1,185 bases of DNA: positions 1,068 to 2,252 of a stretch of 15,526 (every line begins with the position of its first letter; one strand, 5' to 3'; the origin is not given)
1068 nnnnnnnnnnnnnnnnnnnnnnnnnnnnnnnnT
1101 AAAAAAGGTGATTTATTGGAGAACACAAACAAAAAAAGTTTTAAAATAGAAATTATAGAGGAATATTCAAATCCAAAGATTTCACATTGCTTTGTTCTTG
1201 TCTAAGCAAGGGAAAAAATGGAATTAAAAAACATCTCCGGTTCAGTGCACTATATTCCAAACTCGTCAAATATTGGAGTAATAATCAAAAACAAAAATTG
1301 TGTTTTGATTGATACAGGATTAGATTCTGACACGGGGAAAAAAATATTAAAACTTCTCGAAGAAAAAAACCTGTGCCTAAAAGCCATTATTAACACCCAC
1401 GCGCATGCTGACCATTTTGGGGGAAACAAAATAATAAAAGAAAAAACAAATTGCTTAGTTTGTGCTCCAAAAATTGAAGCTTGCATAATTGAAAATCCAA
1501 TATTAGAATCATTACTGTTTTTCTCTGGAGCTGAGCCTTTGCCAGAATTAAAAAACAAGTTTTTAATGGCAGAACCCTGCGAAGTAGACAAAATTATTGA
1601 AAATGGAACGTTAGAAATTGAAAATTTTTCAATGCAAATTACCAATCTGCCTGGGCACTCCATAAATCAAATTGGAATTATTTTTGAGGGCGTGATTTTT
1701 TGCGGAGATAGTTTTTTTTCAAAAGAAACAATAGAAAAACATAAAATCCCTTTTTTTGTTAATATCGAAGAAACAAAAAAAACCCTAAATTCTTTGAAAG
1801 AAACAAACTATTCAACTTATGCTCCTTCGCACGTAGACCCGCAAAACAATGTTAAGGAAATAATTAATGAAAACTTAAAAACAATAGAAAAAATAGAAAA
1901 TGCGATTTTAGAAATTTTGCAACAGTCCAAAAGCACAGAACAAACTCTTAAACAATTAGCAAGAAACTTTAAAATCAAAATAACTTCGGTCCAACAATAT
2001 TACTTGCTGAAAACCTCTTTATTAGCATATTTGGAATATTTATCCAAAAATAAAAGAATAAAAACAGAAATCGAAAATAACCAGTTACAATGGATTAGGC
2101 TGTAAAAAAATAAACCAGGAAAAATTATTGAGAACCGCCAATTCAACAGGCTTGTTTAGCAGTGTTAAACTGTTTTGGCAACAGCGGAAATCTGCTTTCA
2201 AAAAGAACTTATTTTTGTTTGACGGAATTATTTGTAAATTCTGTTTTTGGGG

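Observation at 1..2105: Radical SAM/SPASM enzyme, unannotated 29-codon ORF and MBL-fold hydrolase: candidate archaeal RiPP-like cassette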

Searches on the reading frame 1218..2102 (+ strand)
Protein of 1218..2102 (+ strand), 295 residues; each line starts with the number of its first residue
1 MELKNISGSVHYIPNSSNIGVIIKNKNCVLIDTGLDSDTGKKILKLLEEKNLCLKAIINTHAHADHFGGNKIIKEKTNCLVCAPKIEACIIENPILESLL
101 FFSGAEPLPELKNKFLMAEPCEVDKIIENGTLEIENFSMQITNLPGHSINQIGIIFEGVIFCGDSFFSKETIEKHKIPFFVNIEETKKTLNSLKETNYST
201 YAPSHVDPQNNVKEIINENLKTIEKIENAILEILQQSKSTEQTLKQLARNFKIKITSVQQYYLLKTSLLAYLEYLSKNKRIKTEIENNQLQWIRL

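Call 6: search_protein_families(library=ncbifam, proteins=[window:1218-2102:+], max_evalue=0.01)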
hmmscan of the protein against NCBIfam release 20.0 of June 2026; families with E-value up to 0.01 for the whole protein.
window:1218-2102:+ (295 aa): 43 families (the best 25 are shown)
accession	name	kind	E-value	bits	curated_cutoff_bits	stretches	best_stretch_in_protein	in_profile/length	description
TIGR03413.1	GSH_gloB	equivalog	1.2e-17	64.1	200.8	2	17-87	9-77/248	hydroxyacylglutathione hydrolase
NF012229.1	bla_class_B_core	domain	3.2e-16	59.8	100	1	10-154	10-136/139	metallo-beta-lactamase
TIGR04558.1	SoxH_rel_PQQ_1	hypoth_equivalog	2.5e-15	56.3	300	1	17-245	34-252/285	quinoprotein relay system zinc metallohydrolase 1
TIGR04559.1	SoxH_rel_PQQ_2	hypoth_equivalog_domain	3.5e-14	52.9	280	1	17-252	30-259/283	quinoprotein relay system zinc metallohydrolase 2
NF033088.2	bla_subclass_B1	equivalog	2.9e-10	40.2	200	1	16-77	30-92/217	subclass B1 metallo-beta-lactamase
NF007597.0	PRK10241.1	equivalog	5.5e-09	35.7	421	1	25-81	21-73/251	hydroxyacylglutathione hydrolase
NF033105.1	bla_subclass_B3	equivalog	9e-09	35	240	1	6-148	11-147/257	subclass B3 metallo-beta-lactamase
NF040641.1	bifunc_ST_SDO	equivalog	3.5e-08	32.8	625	1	26-168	165-304/423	bifunctional sulfur transferase/dioxygenase Blh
NF012140.0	blaBJP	exception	4.6e-08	32.2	600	1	9-148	46-178/294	BJP family subclass B3 metallo-beta-lactamase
NF047925.1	pyridox_lacton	equivalog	8.4e-08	32.3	325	1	54-194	89-238/268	4-pyridoxolactonase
TIGR00361.1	ComEC_Rec2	equivalog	1e-06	27.2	190.05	1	21-84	455-523/663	DNA internalization-related competence protein ComEC/Rec2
NF041632.1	blaKHM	exception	1.7e-06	27.7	480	1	17-77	49-109/237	KHM family subclass B1 metallo-beta-lactamase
NF033095.1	bla_Bc_2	exception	2.4e-06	27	500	1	17-76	69-129/255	BcII family subclass B1 metallo-beta-lactamase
NF012145.1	blaDIM_SIM_IMP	exception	3.5e-06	26.9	288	1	20-77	30-87/209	DIM/SIM/IMP family subclass B1 metallo-beta-lactamase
NF033184.1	B3_Acin_new1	exception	3.7e-06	26.3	580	1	22-148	54-172/283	putative subclass B3 metallo-beta-lactamase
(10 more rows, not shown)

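Call 7: search_protein_families(library=pfam, proteins=[window:1218-2102:+], max_evalue=0.01)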
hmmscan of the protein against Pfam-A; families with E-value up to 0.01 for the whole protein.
window:1218-2102:+ (295 aa): 2 families
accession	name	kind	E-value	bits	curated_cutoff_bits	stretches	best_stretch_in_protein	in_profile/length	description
PF00753.33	Lactamase_B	-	2.2e-25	90.2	22.7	1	14-205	3-196/196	Metallo-beta-lactamase superfamily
PF12706.13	Lactamase_B_2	-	1.7e-05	25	27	1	29-173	3-151/200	Beta-lactamase superfamily domain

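Call 8: find_encoding_contigs(protein=window:1218-2102:+, flank=10000, max_places=10)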
Protein window:1218-2102:+ (295 aa): 1 contig read that carries it; 1 place shown.
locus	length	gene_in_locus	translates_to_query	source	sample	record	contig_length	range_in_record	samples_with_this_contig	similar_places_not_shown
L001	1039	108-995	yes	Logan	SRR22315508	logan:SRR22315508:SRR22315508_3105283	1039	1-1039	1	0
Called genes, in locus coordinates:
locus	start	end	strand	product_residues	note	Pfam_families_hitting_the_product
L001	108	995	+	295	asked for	PF23023:Anti-Pycsar_Apyc1 (weak), PF00753:Lactamase_B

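Call 32: find_homologous_proteins(query=window:1218-2102:+, max_evalue=1e-10)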
Query window:1218-2102:+ (295 aa): 506 proteins with E <= 1e-10 among 3464 candidates; the best 120 are listed.
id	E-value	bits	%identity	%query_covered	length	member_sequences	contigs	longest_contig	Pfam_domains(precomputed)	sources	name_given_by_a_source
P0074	1.4e-187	640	100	100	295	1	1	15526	PF23023.2,PF00753.34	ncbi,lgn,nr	ncbi:MAG: MBL fold metallo-hydrolase [Candidatus ainarchaeum sp.]|nr:MBL fold metallo-hydrolase [Can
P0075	8.5e-123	428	67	100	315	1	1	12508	PF12706.14,PF23023.2,PF00753.34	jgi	jgi:glyoxylase-like metal-dependent hydrolase (beta-lactamase superfamily II)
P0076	3.0e-116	406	66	99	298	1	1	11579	PF12706.14,PF23023.2,PF00753.34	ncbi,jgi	-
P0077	3.0e-114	400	66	99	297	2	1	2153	PF12706.14,PF23023.2,PF00753.34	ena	-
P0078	8.9e-113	395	63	99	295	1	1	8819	PF23023.2,PF00753.34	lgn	-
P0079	3.9e-112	393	61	100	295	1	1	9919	PF23023.2,PF00753.34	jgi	jgi:glyoxylase-like metal-dependent hydrolase (beta-lactamase superfamily II)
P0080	1.4e-100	355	57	100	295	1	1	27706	PF12706.14,PF23023.2,PF00753.34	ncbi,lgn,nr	ncbi:MBL fold metallo-hydrolase [Candidatus Micrarchaeota archaeon]|nr:MBL fold metallo-hydrolase [C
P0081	1.4e-96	342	55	100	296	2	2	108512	PF23023.2,PF00753.34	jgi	-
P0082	2.4e-88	315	51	100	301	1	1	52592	PF23023.2,PF00753.34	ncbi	-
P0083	3.7e-88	314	52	99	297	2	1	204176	PF00753.34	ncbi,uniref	ncbi:MBL fold metallo-hydrolase [Caloranaerobacter sp. DY30410]|uniref:MBL fold metallo-hydrolase n=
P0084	5.8e-88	313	50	99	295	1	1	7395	PF23023.2,PF00753.34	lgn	-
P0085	2.7e-87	311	51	99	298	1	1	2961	PF12706.14,PF23023.2,PF00753.34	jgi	jgi:glyoxylase-like metal-dependent hydrolase (beta-lactamase superfamily II)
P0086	3.9e-87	311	48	100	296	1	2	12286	PF23023.2,PF00753.34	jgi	jgi:glyoxylase-like metal-dependent hydrolase (beta-lactamase superfamily II)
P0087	5.4e-87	310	49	99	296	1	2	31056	PF23023.2,PF00753.34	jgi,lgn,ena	-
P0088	6.9e-87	310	48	100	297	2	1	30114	PF12706.14,PF23023.2,PF00753.34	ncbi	ncbi:MBL fold metallo-hydrolase [Thermodesulfatator indicus]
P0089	1.2e-86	309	51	99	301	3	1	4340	PF12706.14,PF00753.34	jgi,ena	-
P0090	1.3e-86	309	48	99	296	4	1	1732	PF00753.34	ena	-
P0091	1.5e-86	309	46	100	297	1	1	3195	PF23023.2,PF00753.34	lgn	-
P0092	7.7e-86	306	51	99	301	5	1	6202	PF12706.14,PF23023.2,PF00753.34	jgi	-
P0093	4.5e-84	301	51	98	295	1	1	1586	PF23023.2,PF00753.34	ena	-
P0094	4.7e-84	300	47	99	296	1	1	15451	PF12706.14,PF23023.2,PF00753.34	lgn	-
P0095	6.3e-84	300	49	98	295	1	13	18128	PF23023.2,PF00753.34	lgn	-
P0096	1.0e-83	299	46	99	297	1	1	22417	PF12706.14,PF00753.34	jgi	jgi:glyoxylase-like metal-dependent hydrolase (beta-lactamase superfamily II)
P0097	1.4e-83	299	48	99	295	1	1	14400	PF12706.14,PF23023.2,PF00753.34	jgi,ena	-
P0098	1.6e-83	299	49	99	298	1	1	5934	PF23023.2,PF00753.34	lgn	-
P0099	2.0e-82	295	49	99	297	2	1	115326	PF00753.34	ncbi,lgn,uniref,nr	ncbi:MBL fold metallo-hydrolase [Orenia marismortui]|uniref:Glyoxylase-like metal-dependent hydrolas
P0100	4.8e-82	294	49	99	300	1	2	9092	PF00753.34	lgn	-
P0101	9.6e-82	293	47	99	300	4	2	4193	PF00753.34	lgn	-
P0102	1.4e-81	292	45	100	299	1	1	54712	PF00753.34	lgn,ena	-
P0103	1.0e-80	290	49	99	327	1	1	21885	PF00753.34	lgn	-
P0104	2.6e-80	288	47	99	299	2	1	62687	PF00753.34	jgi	jgi:glyoxylase-like metal-dependent hydrolase (beta-lactamase superfamily II)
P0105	2.4e-79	285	47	100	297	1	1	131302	PF00753.34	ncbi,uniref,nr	ncbi:MBL fold metallo-hydrolase [Thermohalobacter berrensis]|uniref:beta-lactamase n=1 Tax=Thermohal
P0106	3.1e-79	285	46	99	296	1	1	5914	PF12706.14,PF23023.2,PF00753.34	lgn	-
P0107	5.0e-79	284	46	100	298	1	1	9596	PF00753.34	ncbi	-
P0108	7.4e-79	283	47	100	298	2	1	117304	PF12706.14,PF23023.2,PF00753.34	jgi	jgi:glyoxylase-like metal-dependent hydrolase (beta-lactamase superfamily II)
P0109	1.2e-78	283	46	99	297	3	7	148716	PF12706.14,PF23023.2,PF00753.34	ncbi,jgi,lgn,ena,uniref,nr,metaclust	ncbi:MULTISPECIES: MBL fold metallo-hydrolase [unclassified Candidatus Frackibacter]|uniref:MBL fold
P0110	1.3e-78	283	46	100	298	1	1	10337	PF00753.34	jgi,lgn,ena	-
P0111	1.4e-78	283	47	99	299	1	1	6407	PF12706.14,PF23023.2,PF00753.34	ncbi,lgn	-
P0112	1.8e-78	282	49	99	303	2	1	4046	PF12706.14,PF23023.2,PF00753.34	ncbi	-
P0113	6.2e-78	280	44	99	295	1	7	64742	PF23023.2,PF00753.34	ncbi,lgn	-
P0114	6.9e-78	280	44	99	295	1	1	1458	PF23023.2,PF00753.34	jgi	-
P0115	8.3e-78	280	43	99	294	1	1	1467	PF23023.2,PF00753.34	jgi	jgi:glyoxylase-like metal-dependent hydrolase (beta-lactamase superfamily II)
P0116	8.4e-78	280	45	99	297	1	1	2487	PF00753.34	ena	-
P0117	9.2e-78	280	45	99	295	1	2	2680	PF00753.34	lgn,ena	-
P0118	1.3e-77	279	45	99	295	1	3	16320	PF00753.34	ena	-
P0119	1.3e-77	279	45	99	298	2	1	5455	PF00753.34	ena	-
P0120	1.4e-77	279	44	99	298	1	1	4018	PF00753.34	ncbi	-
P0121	3.2e-77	278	45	99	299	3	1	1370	PF00753.34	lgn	-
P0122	3.8e-77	278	44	100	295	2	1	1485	PF12706.14,PF23023.2,PF00753.34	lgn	-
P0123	7.7e-77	277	48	99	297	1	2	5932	PF00753.34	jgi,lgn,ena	-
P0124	8.5e-77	277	44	99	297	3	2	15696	PF00753.34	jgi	jgi:glyoxylase-like metal-dependent hydrolase (beta-lactamase superfamily II)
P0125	9.0e-77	277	47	99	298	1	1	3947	PF00753.34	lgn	-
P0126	9.1e-77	277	48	99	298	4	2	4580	PF00753.34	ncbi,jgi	ncbi:MAG: MBL fold metallo-hydrolase [Candidatus Hodarchaeales archaeon]|jgi:glyoxylase-like metal-d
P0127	1.9e-76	276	41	100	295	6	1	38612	PF00753.34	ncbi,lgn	ncbi:MAG: MBL fold metallo-hydrolase [Candidatus Bathyarchaeota archaeon]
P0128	2.5e-76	275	47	99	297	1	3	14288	PF00753.34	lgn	-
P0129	3.8e-76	275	43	99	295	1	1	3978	PF00753.34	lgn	-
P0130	3.8e-76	275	44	99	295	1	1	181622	PF00753.34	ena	-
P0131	5.2e-76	274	43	99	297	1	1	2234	PF23023.2,PF00753.34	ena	-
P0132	6.4e-76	274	43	100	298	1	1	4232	PF00753.34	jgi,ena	jgi:glyoxylase-like metal-dependent hydrolase (beta-lactamase superfamily II)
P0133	6.6e-76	274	43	99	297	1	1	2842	PF12706.14,PF23023.2,PF00753.34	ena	-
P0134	7.6e-76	274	43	99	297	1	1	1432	PF23023.2,PF00753.34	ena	-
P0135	1.7e-75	272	44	99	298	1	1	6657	PF12706.14,PF00753.34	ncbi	-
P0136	1.9e-75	272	43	99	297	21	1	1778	PF23023.2,PF00753.34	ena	-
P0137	2.1e-75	272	47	99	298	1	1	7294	PF12706.14,PF00753.34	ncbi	-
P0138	2.8e-75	272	44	99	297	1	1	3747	PF23023.2,PF00753.34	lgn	-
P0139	2.9e-75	272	43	99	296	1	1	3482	PF00753.34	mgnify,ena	mgnify:FL=1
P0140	3.0e-75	272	43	99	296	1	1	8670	PF00753.34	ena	-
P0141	4.0e-75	271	43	99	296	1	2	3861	PF00753.34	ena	-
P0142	4.1e-75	271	43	99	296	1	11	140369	PF00753.34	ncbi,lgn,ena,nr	ncbi:MBL fold metallo-hydrolase [Candidatus Bathyarchaeota archaeon]|nr:MBL fold metallo-hydrolase [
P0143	4.4e-75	271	43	99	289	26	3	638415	PF00753.34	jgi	jgi:glyoxylase-like metal-dependent hydrolase (beta-lactamase superfamily II)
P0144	5.2e-75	271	42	99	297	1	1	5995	PF00753.34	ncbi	-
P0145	6.7e-75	270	42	99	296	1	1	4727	PF23023.2,PF00753.34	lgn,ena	-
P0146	6.7e-75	270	45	99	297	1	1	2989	PF23023.2,PF00753.34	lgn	-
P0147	7.7e-75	270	42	99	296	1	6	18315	PF00753.34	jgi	jgi:glyoxylase-like metal-dependent hydrolase (beta-lactamase superfamily II)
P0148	8.9e-75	270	44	99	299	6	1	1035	PF00753.34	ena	-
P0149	1.0e-74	270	42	99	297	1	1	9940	PF12706.14,PF23023.2,PF00753.34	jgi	-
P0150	1.2e-74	270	43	99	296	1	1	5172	PF23023.2,PF00753.34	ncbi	-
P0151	1.9e-74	269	43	99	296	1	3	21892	PF00753.34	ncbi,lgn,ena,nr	ncbi:MBL fold metallo-hydrolase [Candidatus Bathyarchaeota archaeon]|nr:MBL fold metallo-hydrolase [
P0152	2.0e-74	269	43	99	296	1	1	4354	PF00753.34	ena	-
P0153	2.6e-74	269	43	99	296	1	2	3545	PF00753.34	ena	-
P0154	2.6e-74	268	43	99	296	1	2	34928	PF00753.34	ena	-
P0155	2.9e-74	268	44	99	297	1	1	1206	PF23023.2,PF00753.34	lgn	-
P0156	3.3e-74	268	44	97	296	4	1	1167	PF00753.34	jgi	-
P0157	3.4e-74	268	42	99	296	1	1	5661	PF00753.34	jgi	-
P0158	3.6e-74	268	43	99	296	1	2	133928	PF00753.34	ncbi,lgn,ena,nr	ncbi:MBL fold metallo-hydrolase [Candidatus Bathyarchaeota archaeon]|nr:MBL fold metallo-hydrolase [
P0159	3.9e-74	268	43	99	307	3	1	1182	PF23023.2,PF00753.34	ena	-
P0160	5.0e-74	268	43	99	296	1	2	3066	PF00753.34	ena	-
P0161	6.4e-74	267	43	99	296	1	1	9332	PF23023.2,PF00753.34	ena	-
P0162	7.4e-74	267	43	99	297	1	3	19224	PF23023.2,PF00753.34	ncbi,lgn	-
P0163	8.3e-74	267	41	99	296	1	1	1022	PF23023.2,PF00753.34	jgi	jgi:glyoxylase-like metal-dependent hydrolase (beta-lactamase superfamily II)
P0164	8.9e-74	267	42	100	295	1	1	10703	PF23023.2,PF00753.34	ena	-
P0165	1.5e-73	266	42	99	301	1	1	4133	PF00753.34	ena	-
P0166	1.8e-73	266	42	99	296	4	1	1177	PF23023.2,PF00753.34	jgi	jgi:glyoxylase-like metal-dependent hydrolase (beta-lactamase superfamily II)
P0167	3.0e-73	265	40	100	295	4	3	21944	PF23023.2,PF00753.34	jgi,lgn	jgi:glyoxylase-like metal-dependent hydrolase (beta-lactamase superfamily II)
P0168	3.2e-73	265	42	99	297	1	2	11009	PF23023.2,PF00753.34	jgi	jgi:glyoxylase-like metal-dependent hydrolase (beta-lactamase superfamily II)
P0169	3.4e-73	265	43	99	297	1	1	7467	PF23023.2,PF00753.34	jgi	-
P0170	3.8e-73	265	43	99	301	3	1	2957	PF23023.2,PF00753.34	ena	-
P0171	6.2e-73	264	42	99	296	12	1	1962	PF00753.34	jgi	-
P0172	7.1e-73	264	44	100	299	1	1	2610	PF12706.14,PF00753.34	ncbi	-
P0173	7.5e-73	264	43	99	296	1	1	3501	PF23023.2,PF00753.34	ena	-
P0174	8.7e-73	264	40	100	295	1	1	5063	PF00753.34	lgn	-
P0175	1.1e-72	263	41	99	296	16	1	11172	PF23023.2,PF00753.34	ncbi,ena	-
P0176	1.2e-72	263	42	99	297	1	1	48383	PF12706.14,PF23023.2,PF00753.34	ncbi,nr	ncbi:MBL fold metallo-hydrolase [Candidatus Bathyarchaeota archaeon]|nr:MBL fold metallo-hydrolase [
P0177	1.2e-72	263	43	99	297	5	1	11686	PF23023.2,PF00753.34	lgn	-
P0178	1.5e-72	263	41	99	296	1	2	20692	PF23023.2,PF00753.34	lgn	-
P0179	1.5e-72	263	45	100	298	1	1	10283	PF00753.34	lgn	-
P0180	1.9e-72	262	41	99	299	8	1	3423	PF23023.2,PF00753.34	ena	-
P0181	1.9e-72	262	42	99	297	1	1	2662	PF23023.2,PF00753.34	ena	-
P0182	2.4e-72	262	42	99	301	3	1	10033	PF23023.2,PF00753.34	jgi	-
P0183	2.6e-72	262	41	100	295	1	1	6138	PF23023.2,PF00753.34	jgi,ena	jgi:glyoxylase-like metal-dependent hydrolase (beta-lactamase superfamily II)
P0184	3.1e-72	262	42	99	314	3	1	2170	PF00753.34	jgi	jgi:glyoxylase-like metal-dependent hydrolase (beta-lactamase superfamily II)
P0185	3.2e-72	262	42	97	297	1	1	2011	PF23023.2,PF00753.34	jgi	jgi:glyoxylase-like metal-dependent hydrolase (beta-lactamase superfamily II)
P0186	5.8e-72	261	39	99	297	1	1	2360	PF00753.34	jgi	-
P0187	1.2e-71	260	40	100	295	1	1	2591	PF23023.2,PF00753.34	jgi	jgi:glyoxylase-like metal-dependent hydrolase (beta-lactamase superfamily II)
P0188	1.3e-71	260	41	99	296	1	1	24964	PF23023.2,PF00753.34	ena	-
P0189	1.3e-71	260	41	99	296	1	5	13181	PF00753.34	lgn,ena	-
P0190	1.3e-71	260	40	100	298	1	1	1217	PF12706.14,PF23023.2,PF00753.34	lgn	-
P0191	1.6e-71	259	46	93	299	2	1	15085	PF12706.14,PF00753.34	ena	-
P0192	2.2e-71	259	40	100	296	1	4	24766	PF12706.14,PF23023.2,PF00753.34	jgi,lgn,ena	-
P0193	2.3e-71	259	39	99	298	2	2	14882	PF12706.14,PF23023.2,PF00753.34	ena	-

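Call 33: find_encoding_contigs(protein=P0083, flank=6000, max_places=2)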
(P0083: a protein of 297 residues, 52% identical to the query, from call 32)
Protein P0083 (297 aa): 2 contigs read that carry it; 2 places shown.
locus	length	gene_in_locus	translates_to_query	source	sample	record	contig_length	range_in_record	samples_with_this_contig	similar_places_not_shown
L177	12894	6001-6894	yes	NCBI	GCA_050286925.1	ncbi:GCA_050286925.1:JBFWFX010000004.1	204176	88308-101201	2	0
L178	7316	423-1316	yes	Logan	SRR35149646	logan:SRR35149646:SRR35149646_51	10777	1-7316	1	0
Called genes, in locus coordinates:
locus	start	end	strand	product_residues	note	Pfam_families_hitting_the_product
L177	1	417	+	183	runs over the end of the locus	PF01966:HD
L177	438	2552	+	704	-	PF22896:OB_RNR_1st (faint), PF08206:OB_RNB, PF17876:CSD2, PF08206:OB_RNB, PF17849:OB_Dis3, PF17876:CSD2, PF00773:RNB, PF00575:S1, +1 more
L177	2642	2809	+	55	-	-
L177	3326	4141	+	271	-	-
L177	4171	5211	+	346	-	-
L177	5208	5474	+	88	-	PF00575:S1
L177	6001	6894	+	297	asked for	PF00753:Lactamase_B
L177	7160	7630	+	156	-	PF01668:SmpB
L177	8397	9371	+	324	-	PF01476:LysM, PF03767:Acid_phosphat_B, PF13344:Hydrolase_6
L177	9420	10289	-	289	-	PF03313:SDH_alpha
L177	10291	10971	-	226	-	PF03315:SDH_beta, PF22629:ACT_AHAS_ss (faint), PF01842:ACT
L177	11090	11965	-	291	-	PF18917:LiaI-LiaF-like_TM1, PF22570:LiaF-TM, PF09922:LiaF-like_C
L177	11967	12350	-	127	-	PF04024:PspC, PF18917:LiaI-LiaF-like_TM1, PF22570:LiaF-TM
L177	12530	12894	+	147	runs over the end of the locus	PF07486:Hydrolase_2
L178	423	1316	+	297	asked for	PF00753:Lactamase_B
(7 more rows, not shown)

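Call 34: find_encoding_contigs(protein=P0142, flank=6000, max_places=2)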
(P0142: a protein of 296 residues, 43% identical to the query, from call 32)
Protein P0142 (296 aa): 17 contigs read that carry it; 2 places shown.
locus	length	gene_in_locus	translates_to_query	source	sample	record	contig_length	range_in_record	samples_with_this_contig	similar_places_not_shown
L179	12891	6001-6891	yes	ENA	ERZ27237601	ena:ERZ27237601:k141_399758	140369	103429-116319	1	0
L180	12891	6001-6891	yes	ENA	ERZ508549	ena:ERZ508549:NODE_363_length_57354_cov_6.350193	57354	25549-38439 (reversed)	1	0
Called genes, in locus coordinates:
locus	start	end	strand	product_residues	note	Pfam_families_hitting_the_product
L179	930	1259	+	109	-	-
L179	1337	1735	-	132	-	PF15956:DUF4760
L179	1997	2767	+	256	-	-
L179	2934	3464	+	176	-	PF03479:PCC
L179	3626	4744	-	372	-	PF07690:MFS_1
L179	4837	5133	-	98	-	PF00583:Acetyltransf_1, PF13508:Acetyltransf_7, PF13673:Acetyltransf_10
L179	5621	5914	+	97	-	-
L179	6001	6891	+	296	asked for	PF00753:Lactamase_B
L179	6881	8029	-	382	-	PF00083:Sugar_tr, PF07690:MFS_1, PF12832:MFS_1_like (weak), PF07690:MFS_1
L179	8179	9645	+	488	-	PF01425:Amidase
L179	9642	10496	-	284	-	-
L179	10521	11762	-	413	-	PF13527:Acetyltransf_9, PF17668:Acetyltransf_17 (weak), PF13530:SCP2_2 (weak)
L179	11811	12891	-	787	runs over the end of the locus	PF17162:DUF5118 (faint), PF17148:DUF5117, PF16313:DUF4953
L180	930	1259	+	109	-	-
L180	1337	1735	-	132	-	PF15956:DUF4760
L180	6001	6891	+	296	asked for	PF00753:Lactamase_B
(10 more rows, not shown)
